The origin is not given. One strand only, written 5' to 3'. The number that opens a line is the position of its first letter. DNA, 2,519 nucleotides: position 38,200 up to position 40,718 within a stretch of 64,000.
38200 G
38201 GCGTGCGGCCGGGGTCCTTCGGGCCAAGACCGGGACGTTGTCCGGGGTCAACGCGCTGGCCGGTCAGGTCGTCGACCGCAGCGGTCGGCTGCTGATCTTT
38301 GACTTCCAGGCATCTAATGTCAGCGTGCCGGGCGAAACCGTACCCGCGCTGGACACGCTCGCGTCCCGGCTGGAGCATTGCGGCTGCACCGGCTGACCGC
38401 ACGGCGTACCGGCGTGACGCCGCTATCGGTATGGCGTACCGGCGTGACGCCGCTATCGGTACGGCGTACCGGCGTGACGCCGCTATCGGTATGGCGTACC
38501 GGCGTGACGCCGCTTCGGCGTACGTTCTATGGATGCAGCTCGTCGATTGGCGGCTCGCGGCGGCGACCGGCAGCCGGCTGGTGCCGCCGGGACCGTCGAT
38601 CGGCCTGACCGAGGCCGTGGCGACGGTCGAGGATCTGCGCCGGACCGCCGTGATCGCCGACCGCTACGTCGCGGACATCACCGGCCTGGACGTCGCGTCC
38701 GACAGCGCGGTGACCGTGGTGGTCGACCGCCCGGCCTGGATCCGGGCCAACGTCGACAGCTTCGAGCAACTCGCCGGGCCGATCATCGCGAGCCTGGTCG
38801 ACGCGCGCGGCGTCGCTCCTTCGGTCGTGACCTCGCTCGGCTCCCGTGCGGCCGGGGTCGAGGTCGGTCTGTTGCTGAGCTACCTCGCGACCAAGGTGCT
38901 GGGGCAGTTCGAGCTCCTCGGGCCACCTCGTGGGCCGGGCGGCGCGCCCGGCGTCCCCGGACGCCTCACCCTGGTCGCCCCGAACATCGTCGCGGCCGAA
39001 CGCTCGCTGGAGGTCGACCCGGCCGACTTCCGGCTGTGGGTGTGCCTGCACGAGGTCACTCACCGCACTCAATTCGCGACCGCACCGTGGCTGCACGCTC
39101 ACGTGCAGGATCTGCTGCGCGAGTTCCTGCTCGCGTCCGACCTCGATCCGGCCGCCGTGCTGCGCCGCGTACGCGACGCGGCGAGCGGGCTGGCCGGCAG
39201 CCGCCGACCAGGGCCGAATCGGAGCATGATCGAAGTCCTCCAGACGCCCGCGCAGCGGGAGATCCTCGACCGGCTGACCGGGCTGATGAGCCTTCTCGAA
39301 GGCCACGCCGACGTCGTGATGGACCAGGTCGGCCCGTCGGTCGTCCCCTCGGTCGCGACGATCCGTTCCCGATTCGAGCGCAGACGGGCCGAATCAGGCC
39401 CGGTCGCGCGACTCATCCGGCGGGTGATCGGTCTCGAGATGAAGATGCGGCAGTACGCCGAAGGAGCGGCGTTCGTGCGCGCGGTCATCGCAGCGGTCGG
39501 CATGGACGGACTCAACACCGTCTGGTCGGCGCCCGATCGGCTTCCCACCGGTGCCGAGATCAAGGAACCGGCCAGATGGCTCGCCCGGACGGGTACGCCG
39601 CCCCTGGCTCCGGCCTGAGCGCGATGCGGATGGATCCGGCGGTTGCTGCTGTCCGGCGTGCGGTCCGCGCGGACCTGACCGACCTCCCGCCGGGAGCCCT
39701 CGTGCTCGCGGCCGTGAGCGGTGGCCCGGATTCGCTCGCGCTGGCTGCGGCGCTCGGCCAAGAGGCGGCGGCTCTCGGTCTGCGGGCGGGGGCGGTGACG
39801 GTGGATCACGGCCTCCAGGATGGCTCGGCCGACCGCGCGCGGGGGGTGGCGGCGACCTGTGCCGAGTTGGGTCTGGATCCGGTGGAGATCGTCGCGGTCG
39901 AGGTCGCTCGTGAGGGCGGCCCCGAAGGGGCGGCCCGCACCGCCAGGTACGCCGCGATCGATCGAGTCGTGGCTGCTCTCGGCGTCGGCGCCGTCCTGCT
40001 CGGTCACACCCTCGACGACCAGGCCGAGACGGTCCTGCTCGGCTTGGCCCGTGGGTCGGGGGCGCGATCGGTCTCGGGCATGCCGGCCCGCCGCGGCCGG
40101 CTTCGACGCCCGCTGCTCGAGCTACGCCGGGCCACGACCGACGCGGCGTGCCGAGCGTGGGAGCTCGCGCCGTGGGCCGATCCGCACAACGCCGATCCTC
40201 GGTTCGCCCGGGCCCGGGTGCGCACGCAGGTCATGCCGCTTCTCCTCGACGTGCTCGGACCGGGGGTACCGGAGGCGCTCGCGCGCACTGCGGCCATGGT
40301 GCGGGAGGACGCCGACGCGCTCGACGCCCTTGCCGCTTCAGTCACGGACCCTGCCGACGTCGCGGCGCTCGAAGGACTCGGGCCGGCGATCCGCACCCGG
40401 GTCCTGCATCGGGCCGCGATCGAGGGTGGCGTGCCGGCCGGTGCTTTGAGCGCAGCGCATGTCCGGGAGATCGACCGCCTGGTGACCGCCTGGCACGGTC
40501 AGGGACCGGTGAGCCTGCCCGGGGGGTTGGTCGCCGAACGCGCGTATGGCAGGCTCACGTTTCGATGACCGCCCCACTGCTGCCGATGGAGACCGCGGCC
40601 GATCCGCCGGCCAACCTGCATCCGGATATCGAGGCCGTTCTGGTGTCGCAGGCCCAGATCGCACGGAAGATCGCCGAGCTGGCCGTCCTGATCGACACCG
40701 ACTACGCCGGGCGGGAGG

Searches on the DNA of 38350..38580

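Call 59: search_rna_families(source=window, start=38350, end=38580, threshold=evalue, max_evalue=10)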
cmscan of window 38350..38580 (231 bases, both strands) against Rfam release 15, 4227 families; matches with E-value up to 10: 18.
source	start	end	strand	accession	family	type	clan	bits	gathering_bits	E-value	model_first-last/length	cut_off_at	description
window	38367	38454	-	RF01521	CC1840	Gene; sRNA;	-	17.2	50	3.1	1-95/95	no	caulobacter sRNA CC1840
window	38459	38502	+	RF00363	mir-BART1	Gene; miRNA;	CL00097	16.7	70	0.48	1-70/70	no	mir-BART1 microRNA precursor family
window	38460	38522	-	RF00877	mir-592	Gene; miRNA;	-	16.4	67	0.72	1-88/88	no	mir-592 microRNA precursor family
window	38456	38526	+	RF03819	mir-Ro6-3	Gene; miRNA;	-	16.2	79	4.8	1-72/72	no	mir-Ro6-3 microRNA precursor family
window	38456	38526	-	RF03819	mir-Ro6-3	Gene; miRNA;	-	16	79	5.3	1-72/72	no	mir-Ro6-3 microRNA precursor family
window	38428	38524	+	RF03976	MIR898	Gene; miRNA;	-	15.3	75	1.1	1-154/154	no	MIR898 microRNA precursor family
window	38443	38526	-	RF03038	nhaA-II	Cis-reg;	-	15.3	70.4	4.3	1-84/84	no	nhaA-II RNA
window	38403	38481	+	RF03606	mir-2071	Gene; miRNA;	-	15.1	100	1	1-74/74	no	mir-2071 microRNA precursor family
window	38410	38515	+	RF04151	MIR4387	Gene; miRNA;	CL00144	15.1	84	1.9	1-109/109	no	MIR4387 microRNA precursor family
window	38428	38470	+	RF03561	mir-3533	Gene; miRNA;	-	14.8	104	3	1-84/84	no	mir-3533 microRNA precursor family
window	38457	38507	+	RF03704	MIR4380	Gene; miRNA;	-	14.7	83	2.8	1-82/82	no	MIR4380 microRNA precursor family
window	38394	38547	-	RF02830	Scr1601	Gene; sRNA;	-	14.2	100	0.56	1-209/209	no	Streptomyces RNA 1601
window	38454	38504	+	RF03011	Methylophilales-1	Gene; sRNA;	-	13.7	79.9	7.1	1-103/103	no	Methylophilales-1 RNA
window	38411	38506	+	RF01671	P18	Gene; sRNA;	-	13.2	60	5.8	1-135/135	no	Pseudomonas sRNA P18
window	38399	38442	+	RF00363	mir-BART1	Gene; miRNA;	CL00097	12.5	70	7.8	1-70/70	no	mir-BART1 microRNA precursor family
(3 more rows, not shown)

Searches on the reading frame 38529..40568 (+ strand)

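Call 10: search_protein_families(library=pfam, proteins=[window:38529-40568:+])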
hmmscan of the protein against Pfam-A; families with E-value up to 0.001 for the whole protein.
window:38529-40568:+ (679 aa): 2 families
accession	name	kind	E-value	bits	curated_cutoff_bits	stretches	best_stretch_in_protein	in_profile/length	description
PF01171.26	ATP_bind_3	-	3.9e-36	124.9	27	1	392-566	2-181/182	PP-loop family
PF09179.16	TilS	-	4.6e-11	43.2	21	1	610-676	2-66/67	TilS substrate binding domain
